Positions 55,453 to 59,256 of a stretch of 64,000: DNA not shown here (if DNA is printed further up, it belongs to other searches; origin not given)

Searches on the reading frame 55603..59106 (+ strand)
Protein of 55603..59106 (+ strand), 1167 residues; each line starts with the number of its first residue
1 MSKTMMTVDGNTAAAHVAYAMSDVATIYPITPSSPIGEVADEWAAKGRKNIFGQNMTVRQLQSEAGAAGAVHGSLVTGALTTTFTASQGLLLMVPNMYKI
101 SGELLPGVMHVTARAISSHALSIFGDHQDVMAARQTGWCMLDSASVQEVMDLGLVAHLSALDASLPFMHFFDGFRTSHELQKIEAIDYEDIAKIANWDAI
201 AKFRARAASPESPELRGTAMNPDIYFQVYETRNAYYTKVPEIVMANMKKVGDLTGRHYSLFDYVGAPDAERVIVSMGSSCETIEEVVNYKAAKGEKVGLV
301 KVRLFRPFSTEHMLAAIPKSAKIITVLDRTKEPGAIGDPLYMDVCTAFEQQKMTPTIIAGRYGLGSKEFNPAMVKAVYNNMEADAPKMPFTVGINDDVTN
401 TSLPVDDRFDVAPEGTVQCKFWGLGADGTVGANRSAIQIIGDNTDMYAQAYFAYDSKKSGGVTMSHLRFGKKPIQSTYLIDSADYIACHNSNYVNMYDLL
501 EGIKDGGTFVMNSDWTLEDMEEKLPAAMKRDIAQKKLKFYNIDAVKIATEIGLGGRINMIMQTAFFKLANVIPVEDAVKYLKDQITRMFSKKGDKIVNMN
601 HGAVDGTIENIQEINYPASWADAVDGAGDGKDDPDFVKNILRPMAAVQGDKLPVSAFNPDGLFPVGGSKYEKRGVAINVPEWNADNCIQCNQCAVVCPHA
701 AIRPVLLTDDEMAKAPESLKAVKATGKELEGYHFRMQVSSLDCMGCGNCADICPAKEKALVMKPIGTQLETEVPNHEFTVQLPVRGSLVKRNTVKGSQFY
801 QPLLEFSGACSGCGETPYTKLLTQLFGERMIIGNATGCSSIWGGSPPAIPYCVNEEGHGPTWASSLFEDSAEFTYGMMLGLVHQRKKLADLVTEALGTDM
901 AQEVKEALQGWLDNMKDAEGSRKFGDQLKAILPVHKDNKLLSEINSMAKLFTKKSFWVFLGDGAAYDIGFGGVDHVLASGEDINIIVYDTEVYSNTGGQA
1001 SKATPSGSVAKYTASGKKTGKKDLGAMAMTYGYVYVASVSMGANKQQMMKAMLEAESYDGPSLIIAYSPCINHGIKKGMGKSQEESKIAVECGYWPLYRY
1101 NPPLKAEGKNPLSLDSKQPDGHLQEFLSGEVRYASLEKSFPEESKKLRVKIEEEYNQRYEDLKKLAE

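Call 54: search_protein_families(library=pfam, proteins=[window:55603-59106:+], max_evalue=0.000001)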
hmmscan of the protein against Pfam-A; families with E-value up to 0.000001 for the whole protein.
window:55603-59106:+ (1167 aa): 12 families
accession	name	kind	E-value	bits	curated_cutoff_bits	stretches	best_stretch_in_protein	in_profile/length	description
PF01855.24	POR_N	-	1.5e-77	260.9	27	1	16-246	1-229/231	Pyruvate flavodoxin/ferredoxin oxidoreductase, thiamine diP-bdg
PF01558.24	POR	-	7.8e-35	121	27.4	1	425-605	1-169/173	Pyruvate ferredoxin/flavodoxin oxidoreductase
PF10371.14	EKR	-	2.4e-20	72.5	27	1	631-676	10-55/55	Domain of unknown function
PF17147.9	PFOR_II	-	1e-15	58.3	27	1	269-369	1-97/102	Pyruvate:ferredoxin oxidoreductase core domain II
PF02775.26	TPP_enzyme_C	-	3e-12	47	21.9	1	952-1065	45-150/151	Thiamine pyrophosphate enzyme, C-terminal TPP binding domain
PF12838.12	Fer4_7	-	1.1e-09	39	27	1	686-755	1-50/52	4Fe-4S dicluster domain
PF12837.12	Fer4_6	-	3e-09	36.8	25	1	679-702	1-24/24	4Fe-4S binding domain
PF13484.11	Fer4_16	-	7.4e-09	36.7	30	1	686-755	1-65/66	4Fe-4S double cluster binding domain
PF00037.32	Fer4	-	3e-08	33.6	21.1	0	680-703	1-24/24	4Fe-4S binding domain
PF13237.11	Fer4_10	-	1.3e-07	31.9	25.5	1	683-754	5-53/53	4Fe-4S dicluster domain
PF22338.1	Pyruv_OxRed_insertion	-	1.6e-07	31.8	27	1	885-948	2-64/66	Pyruvate-ferredoxin oxidoreductase, insertion domain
PF13183.11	Fer4_8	-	3e-07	31.3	27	1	684-756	2-67/68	4Fe-4S dicluster domain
